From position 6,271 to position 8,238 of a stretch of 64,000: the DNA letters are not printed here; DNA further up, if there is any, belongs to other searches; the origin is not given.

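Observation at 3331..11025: Translationally coupled 8-gene operon combining TerB-like, HExxH+vWA, radical SAM and a lysine-less aminotransferase fold, with three ORFans and no AAA+ partner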

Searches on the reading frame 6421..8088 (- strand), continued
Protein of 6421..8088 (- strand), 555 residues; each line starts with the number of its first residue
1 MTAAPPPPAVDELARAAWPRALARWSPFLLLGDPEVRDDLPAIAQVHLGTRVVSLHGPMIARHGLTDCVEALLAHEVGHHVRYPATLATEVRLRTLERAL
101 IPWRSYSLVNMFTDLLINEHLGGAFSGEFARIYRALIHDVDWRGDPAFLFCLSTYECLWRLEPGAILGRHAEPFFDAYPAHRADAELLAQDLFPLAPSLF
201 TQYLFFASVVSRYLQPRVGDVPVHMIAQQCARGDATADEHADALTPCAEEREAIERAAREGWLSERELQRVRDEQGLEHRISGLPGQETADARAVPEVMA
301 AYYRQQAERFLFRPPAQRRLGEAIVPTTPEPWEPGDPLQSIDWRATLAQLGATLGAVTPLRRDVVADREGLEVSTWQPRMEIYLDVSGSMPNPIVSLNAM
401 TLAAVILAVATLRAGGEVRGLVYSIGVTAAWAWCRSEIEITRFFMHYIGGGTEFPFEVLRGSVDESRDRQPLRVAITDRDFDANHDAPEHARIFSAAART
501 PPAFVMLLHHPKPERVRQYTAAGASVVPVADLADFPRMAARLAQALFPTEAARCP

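Call 33: search_protein_families(library=pfam, proteins=[L007:10004-11818:+, L013:10001-11521:+, L003:7600-9132:+], max_evalue=10)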
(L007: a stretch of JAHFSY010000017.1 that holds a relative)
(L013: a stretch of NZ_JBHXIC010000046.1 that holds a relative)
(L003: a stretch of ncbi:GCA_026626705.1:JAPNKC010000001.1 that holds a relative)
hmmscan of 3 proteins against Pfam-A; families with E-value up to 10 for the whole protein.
L007:10004-11818:+ (604 aa): 0 families

L013:10001-11521:+ (507 aa): 1 family
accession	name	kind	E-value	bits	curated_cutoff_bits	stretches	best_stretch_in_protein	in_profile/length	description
PF01435.24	Peptidase_M48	-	0.042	14.1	20.3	1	47-86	39-78/186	Peptidase family M48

L003:7600-9132:+ (510 aa): 8 families
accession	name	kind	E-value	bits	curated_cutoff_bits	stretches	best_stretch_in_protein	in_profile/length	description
PF17863.7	AAA_lid_2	-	4.7e-10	39.5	22.7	1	344-397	7-62/74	AAA lid domain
PF07726.17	AAA_3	-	2.4e-08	34.4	27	1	95-232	2-129/131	ATPase family associated with various cellular activities (AAA)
PF07728.20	AAA_5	-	4.6e-05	23.9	22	1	95-231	2-138/139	AAA domain (dynein-related subfamily)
PF00004.35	AAA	-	0.021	15.7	21.2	1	95-117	1-23/131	ATPase family associated with various cellular activities (AAA)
PF05496.18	RuvB_N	-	0.069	13.4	27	1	93-113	34-54/159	Holliday junction DNA helicase RuvB P-loop domain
PF20720.3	nSTAND3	-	0.14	12.3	27.2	1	89-114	14-39/155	Novel STAND NTPase 3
PF01078.27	Mg_chelatase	-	0.18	11.7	20.3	1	90-115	20-45/207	Magnesium chelatase, subunit ChlI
PF13245.12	AAA_19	-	0.25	12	25.1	1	92-191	11-115/134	AAA domain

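Call 45: search_solved_structures(query=A1, max_evalue=10, show_alignments=2)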
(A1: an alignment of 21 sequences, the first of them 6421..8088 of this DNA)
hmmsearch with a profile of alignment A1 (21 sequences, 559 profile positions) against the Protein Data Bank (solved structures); distinct sequences matched with E-value up to 10: 1.
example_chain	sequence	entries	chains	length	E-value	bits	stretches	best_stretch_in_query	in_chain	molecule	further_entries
8egt_A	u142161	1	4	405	0.17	13.5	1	424-540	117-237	Major capsid protein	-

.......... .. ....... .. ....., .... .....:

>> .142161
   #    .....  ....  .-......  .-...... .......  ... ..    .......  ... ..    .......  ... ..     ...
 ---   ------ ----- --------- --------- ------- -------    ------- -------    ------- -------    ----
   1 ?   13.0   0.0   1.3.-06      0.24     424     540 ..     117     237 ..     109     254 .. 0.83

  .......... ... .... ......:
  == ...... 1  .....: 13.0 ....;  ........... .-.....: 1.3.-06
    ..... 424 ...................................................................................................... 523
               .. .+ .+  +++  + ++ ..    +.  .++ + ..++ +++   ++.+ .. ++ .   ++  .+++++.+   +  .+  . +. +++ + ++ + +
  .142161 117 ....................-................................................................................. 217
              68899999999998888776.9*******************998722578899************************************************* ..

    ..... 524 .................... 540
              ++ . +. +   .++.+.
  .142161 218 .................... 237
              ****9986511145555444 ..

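Call 48: search_protein_families(library=ncbifam, proteins=[L003:7600-9132:+, L003:9129-10004:+, L003:10001-11704:+, L003:11691-12326:+, L003:12329-13066:+, L003:13959-14873:+, L007:8970-10007:+, L007:10004-11818:+, L007:11840-12430:+, L007:12427-13818:+], max_evalue=0.01)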
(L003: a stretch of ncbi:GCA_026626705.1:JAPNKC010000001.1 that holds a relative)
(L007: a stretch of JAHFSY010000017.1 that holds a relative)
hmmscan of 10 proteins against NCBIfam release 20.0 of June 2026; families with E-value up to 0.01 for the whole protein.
L003:7600-9132:+ (510 aa): 2 families
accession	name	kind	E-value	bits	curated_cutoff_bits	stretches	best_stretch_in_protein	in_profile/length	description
TIGR02442.1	Cob-chelat-sub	hypoth_equivalog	0.00012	20.7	779.45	1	313-398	233-317/641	putative cobaltochelatase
TIGR02030.1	BchI-ChlI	equivalog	0.00021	20.6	466.95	1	312-396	236-319/337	magnesium chelatase ATPase subunit I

L003:9129-10004:+ (291 aa): 0 families

L003:10001-11704:+ (567 aa): 0 families

L003:11691-12326:+ (211 aa): 0 families

L003:12329-13066:+ (245 aa): 0 families

L003:13959-14873:+ (304 aa): 0 families

L007:8970-10007:+ (345 aa): 0 families

L007:10004-11818:+ (604 aa): 0 families

L007:11840-12430:+ (196 aa): 0 families

L007:12427-13818:+ (463 aa): 7 families
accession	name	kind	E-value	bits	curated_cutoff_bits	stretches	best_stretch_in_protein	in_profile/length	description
NF045666.1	DVU1553_fam_AMP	equivalog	6.4e-30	104.4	300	1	73-365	33-330/331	DVU_1553 family AMP-dependent CoA ligase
NF053551.1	FlxY_rubin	equivalog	6.4e-16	58.1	520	1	288-395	245-351/424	flexirubin biosynthesis putative acyl-CoA ligase FlxY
NF041878.1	paak_haloarch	equivalog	9.7e-15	54.1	700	1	268-432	223-395/427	phenylacetate--CoA ligase PaaK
NF041217.1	BagE_FevW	exception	3.5e-09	36.1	800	1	250-361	197-307/424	bagremycin/ferroverdin synthetase BagE/FevW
TIGR02155.1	PA_CoA_ligase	equivalog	8.1e-06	24.6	646.3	1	293-366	246-317/422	phenylacetate--CoA ligase PaaK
TIGR02304.1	aden_form_hyp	equivalog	0.0061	15.6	251.9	1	324-371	284-331/430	F390 synthetase-related protein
NF004511.1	PRK05852.1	equivalog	0.0069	15.1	650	0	114-168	143-196/505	FadD7 family fatty acid--CoA ligase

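Call 61: predict_structure(alignment_id=A1)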
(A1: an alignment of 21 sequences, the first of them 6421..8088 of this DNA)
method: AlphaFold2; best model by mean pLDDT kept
length: 555 residues; sequences in the alignment: 21
mean_pLDDT: 83.3   pTM: 0.78
mean pLDDT of the five models: 83.3, 79.9, 76.9, 68.2, 58.7
residues with pLDDT >= 90: 265; 70-90: 207; 50-70: 50; < 50: 33
segments of 3 or more residues with pLDDT < 50: 1-3, 316-327, 364-375, 551-555
pLDDT, mean of each block of 10 residues (from residue 1): 62 95 86 91 86 93 94 92 74 87 81 91 94 88 89 95 93 94 95 83 94 84 69 82 89 93 88 73 70 82 89 49 44 73 72 66 47 56 89 90 94 86 86 84 87 90 85 93 92 92 91 95 95 93 77 36
secondary structure, 60 per line:
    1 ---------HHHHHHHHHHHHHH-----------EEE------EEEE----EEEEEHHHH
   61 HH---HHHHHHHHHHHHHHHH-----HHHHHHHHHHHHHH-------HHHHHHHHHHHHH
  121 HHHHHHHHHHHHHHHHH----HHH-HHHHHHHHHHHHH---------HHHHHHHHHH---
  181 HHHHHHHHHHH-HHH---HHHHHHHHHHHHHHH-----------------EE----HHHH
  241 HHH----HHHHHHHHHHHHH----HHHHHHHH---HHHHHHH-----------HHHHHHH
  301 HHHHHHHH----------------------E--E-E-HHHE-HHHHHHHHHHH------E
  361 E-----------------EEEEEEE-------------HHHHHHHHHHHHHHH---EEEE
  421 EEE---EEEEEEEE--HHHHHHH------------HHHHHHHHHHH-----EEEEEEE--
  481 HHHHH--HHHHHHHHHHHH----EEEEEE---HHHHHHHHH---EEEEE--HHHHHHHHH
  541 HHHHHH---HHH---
elements in order: H10-23 E35-37 E44-47 E52-56 H57-62 H66-81 H87-100 H108-137 H146-158 H168-177 H181-191 H199-213 H237-243 H248-260 H265-272 H276-282 H294-308 H343-353 E379-385 H399-413 E417-423 E427-434 H437-443 H456-466 E472-478 H481-485 H488-499 E504-509 H513-521 E525-529 H532-546

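Call 64: fold_search(model_id=the predicted structure, library=pdb)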
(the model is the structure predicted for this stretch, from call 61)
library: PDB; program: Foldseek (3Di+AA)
matches with E <= 10: 622; with E <= 0.001: 14
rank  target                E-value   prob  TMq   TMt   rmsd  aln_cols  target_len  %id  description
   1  4fx5                  1.0e-04  1.00  0.24  0.31   3.7       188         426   18  von Willebrand factor type A from Catenulispora acidiphila (released 2012-07-18)
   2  9qhe_G                1.7e-04  1.00  0.26  0.55  10.3       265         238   14  NorQD complex state 2 from Jhaorihella thermophila (released 2026-03-25)
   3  9qhd_G                2.1e-04  1.00  0.26  0.49  10.4       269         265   15  NorQD complex state 1 from Jhaorihella thermophila (released 2026-03-25)
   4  9qhg_G                2.8e-04  1.00  0.26  0.55  10.0       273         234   15  NorQD complex state 4 from Jhaorihella thermophila (released 2026-03-25)
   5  8jtk_B                4.0e-04  1.00  0.22  0.55   5.0       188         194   14  Structure of AYWB phytoplasma SAP05 recognizing AtRpn10 (released 2023-07-19)
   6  9l5y_A                5.2e-04  0.99  0.21  0.24  24.7       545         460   15  Structure of Ro60 dimer from Thermus phage phiLo (released 2025-12-10)
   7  9nfa_A                6.2e-04  0.97  0.18  0.19  24.2       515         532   14  Cryo-EM structure of Ro60/La/minimal misfolded pre-5S rRNA complex with Fab, composite map (released 2026-02-04)
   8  8j4a_B                7.4e-04  1.00  0.22  0.55   5.1       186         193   16  Crystal structure of OY phytoplasma SAP05 in complex with AtRPN10 (released 2024-02-28)
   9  9qh8_G                7.4e-04  1.00  0.24  0.46  10.2       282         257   17  reduced NorQ-NorD VWA domain complex from Paracoccus denitrificans (released 2026-03-25)
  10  8pfd_B                7.7e-04  1.00  0.22  0.55   5.9       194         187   15  Crystal structure of binary complex between Aster yellows witches'-broom phytoplasma effector SAP05 and the von Willeb (released 2023-07-05)
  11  2i91_B                7.7e-04  0.97  0.19  0.20  23.7       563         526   11  60kDa Ro autoantigen in complex with a fragment of misfolded RNA (released 2006-10-17)
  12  8jtl_A                8.1e-04  1.00  0.22  0.54   5.2       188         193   15  Structure of OY phytoplasma SAP05 binding with AtRpn10 (released 2023-07-12)
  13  4c2a_A                8.8e-04  1.00  0.26  0.63   3.8       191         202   11  Crystal Structure of High-Affinity von Willebrand Factor A1 domain with R1306Q and I1309V Mutations in Complex with Hi (released 2014-01-08)
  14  8ql1_C                8.8e-04  1.00  0.22  0.44   5.8       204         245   12  Crystal structure of the human MDN1-MIDAS/NLE1-UBL complex (released 2025-04-09)
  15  1ijb                  1.0e-03  1.00  0.26  0.63   3.6       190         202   11  The von Willebrand Factor mutant (I546V) A1 domain (released 2002-07-10)
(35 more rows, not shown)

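Call 65: search_protein_families(library=pfam, proteins=[L009:5362-6714:+, L010:12089-13735:+, L005:5390-7777:+, L005:8298-9122:+, L005:9274-10992:+, L006:11965-13800:-, L012:10456-12093:+, L012:10130-10459:+, L013:12559-14097:+, L007:14865-15650:+], max_evalue=0.01)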
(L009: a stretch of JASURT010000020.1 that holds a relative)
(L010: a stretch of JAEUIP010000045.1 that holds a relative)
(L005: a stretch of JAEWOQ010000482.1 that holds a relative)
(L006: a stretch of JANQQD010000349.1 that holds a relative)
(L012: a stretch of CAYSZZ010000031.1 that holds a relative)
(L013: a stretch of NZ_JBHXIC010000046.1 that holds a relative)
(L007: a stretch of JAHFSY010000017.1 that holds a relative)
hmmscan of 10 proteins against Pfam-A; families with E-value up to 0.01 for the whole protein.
L009:5362-6714:+ (450 aa): 1 family
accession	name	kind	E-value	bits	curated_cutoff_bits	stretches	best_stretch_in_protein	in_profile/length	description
PF00501.34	AMP-binding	-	4.3e-09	36.1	29.9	1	115-321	158-377/384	AMP-binding enzyme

L010:12089-13735:+ (548 aa): 1 family
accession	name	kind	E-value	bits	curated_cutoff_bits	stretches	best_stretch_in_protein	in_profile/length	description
PF00501.34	AMP-binding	-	2.6e-09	36.8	29.9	1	240-443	160-376/384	AMP-binding enzyme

L005:5390-7777:+ (795 aa): 7 families
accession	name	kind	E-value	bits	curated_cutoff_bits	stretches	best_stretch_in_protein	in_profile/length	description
PF19974.5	TCAD9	-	2.9e-58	198.5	40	2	419-581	268-429/429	Ternary complex associated domain 9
PF22784.1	PTP-SAK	-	1.9e-11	44.7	27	1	641-766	9-134/153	Swiss Army Knife protein, DSP-PTPase phosphatase domain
PF22785.1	Tc-R-P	-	1.2e-07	32.7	27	1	700-758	47-105/106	Polymorphic toxin system, DSP-PTPase phosphatase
PF00857.26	Isochorismatase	-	3e-06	27.9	27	1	56-199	34-165/175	Isochorismatase domain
PF01636.29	APH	-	3.1e-06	27.6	23.2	1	265-493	3-210/239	Phosphotransferase enzyme family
PF05706.17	CDKN3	-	1.1e-05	25.6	20.7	1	645-760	44-161/168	Cyclin-dependent kinase inhibitor 3 (CDKN3)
PF22741.1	PTP-NADK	-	0.0028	17.5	27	1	693-770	70-147/163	DSP-PTPase phosphatase fused to NAD+ Kinase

L005:8298-9122:+ (274 aa): 0 families

L005:9274-10992:+ (572 aa): 1 family
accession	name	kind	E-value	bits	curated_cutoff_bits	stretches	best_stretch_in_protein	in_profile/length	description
PF04055.27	Radical_SAM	-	6.1e-07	30.2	29.5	1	256-418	5-154/166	Radical SAM superfamily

L006:11965-13800:- (611 aa): 0 families

L012:10456-12093:+ (545 aa): 1 family
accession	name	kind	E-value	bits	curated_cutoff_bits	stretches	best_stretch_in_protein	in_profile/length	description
PF00501.34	AMP-binding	-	1.4e-11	44.3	29.9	1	227-421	226-375/384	AMP-binding enzyme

L012:10130-10459:+ (109 aa): 0 families

L013:12559-14097:+ (512 aa): 1 family
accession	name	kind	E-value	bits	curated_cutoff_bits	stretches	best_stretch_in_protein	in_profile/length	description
PF00501.34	AMP-binding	-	4.5e-08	32.7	29.9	1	270-377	253-374/384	AMP-binding enzyme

L007:14865-15650:+ (261 aa): 0 families

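Call 98: search_protein_families(library=padloc, proteins=[L003:7600-9132:+, L007:7360-8991:+, L005:5390-7777:+, L007:12427-13818:+, L005:9274-10992:+], max_evalue=0.001)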
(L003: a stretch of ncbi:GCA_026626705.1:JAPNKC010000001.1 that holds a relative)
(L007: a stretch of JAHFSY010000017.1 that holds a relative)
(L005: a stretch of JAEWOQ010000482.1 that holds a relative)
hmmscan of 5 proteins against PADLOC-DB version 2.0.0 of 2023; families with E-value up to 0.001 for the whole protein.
L003:7600-9132:+ (510 aa): 0 families

L007:7360-8991:+ (543 aa): 0 families

L005:5390-7777:+ (795 aa): 0 families

L007:12427-13818:+ (463 aa): 0 families

L005:9274-10992:+ (572 aa): 1 family
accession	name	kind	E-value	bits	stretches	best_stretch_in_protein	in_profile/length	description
PDLC02903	pVip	-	7.1e-06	23.7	1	255-427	7-159/257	Viperins not associated with kinases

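Call 102: search_solved_structures(query=L003:7600-9132:+, max_evalue=0.001)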
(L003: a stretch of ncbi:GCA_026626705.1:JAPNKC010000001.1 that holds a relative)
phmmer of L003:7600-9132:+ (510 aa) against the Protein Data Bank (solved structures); distinct sequences matched with E-value up to 0.001: 1.
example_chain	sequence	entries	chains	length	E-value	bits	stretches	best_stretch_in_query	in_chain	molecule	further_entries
2r44_A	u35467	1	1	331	0.00014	23.8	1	81-237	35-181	Uncharacterized protein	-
